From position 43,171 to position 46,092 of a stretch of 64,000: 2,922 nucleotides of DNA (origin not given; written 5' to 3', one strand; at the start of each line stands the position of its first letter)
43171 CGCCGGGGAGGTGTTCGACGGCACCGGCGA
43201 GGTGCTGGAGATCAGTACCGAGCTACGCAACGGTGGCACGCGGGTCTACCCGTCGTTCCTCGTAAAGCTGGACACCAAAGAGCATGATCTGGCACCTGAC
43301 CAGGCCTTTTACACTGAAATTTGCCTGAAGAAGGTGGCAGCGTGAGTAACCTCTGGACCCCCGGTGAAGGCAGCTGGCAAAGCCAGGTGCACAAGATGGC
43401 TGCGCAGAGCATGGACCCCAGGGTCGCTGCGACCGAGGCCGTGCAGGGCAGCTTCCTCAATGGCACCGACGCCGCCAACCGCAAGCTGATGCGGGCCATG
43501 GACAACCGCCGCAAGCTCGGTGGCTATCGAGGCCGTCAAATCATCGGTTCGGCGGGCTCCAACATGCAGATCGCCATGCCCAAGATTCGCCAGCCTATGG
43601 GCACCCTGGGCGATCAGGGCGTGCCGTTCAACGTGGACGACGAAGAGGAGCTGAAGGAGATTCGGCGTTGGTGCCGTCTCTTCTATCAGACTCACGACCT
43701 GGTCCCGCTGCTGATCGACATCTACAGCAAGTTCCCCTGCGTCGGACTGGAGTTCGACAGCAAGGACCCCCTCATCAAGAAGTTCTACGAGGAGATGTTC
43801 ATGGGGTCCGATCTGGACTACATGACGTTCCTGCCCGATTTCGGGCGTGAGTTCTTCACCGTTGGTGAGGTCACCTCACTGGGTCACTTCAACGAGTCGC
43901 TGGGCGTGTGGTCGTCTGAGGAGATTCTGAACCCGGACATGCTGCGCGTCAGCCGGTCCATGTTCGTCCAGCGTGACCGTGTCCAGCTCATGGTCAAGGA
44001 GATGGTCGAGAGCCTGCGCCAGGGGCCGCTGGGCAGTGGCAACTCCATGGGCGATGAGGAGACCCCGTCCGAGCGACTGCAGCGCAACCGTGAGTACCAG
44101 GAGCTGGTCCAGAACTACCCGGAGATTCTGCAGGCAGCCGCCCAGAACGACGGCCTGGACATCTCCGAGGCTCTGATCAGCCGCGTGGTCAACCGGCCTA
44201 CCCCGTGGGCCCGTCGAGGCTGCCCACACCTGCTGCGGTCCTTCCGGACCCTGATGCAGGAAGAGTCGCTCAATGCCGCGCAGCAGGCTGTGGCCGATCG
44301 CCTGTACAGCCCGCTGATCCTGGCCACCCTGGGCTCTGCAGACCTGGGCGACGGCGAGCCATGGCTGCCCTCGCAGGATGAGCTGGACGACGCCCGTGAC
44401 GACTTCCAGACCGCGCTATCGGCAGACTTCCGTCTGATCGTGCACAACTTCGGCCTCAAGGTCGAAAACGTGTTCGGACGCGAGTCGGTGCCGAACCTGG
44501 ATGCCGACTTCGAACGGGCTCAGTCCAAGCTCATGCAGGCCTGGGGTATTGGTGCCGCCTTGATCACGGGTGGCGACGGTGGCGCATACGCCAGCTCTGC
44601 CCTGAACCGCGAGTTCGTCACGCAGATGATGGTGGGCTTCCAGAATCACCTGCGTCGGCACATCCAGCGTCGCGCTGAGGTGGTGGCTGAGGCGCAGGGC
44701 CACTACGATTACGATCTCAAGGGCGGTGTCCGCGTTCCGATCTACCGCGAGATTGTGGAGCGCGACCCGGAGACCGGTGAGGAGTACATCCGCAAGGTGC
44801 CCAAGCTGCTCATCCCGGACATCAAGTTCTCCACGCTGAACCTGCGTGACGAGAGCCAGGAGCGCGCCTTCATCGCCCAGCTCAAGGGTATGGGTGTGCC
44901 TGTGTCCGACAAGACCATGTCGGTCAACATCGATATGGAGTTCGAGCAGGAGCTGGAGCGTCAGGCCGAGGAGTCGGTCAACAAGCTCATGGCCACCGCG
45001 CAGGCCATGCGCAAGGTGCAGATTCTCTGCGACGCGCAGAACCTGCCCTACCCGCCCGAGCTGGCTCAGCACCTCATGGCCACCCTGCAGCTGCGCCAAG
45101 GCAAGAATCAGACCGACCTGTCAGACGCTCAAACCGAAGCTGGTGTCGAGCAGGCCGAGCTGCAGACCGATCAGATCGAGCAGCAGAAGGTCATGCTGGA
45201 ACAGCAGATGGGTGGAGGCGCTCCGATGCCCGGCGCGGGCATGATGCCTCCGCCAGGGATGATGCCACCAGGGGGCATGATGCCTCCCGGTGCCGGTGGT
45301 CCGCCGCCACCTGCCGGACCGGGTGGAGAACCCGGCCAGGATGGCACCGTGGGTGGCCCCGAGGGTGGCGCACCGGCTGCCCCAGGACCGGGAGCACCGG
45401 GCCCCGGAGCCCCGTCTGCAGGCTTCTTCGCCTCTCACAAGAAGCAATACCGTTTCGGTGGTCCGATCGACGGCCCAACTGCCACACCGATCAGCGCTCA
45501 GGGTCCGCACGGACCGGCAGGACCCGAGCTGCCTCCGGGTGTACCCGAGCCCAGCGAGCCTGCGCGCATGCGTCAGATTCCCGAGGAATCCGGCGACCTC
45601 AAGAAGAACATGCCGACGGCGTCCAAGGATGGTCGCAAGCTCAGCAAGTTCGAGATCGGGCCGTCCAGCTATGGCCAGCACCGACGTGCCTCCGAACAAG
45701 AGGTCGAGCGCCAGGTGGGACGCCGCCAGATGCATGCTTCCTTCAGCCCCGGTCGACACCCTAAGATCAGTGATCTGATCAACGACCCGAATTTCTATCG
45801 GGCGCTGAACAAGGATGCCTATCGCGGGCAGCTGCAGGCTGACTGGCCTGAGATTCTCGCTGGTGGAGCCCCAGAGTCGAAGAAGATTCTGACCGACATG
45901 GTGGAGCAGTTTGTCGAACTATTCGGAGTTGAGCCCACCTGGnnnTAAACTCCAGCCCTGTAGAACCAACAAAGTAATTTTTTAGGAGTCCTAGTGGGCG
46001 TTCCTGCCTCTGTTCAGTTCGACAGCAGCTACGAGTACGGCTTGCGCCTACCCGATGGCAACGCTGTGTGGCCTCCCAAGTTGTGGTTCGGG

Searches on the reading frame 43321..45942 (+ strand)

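Call 46: search_protein_families(library=pfam, proteins=[window:43321-45942:+], max_evalue=0.01)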
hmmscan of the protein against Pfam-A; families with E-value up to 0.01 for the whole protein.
window:43321-45942:+ (874 aa): 1 family
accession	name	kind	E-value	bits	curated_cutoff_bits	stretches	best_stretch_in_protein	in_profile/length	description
PF08365.16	IGF2_C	-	0.0012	19.3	27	1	297-333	15-48/55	Insulin-like growth factor II E-peptide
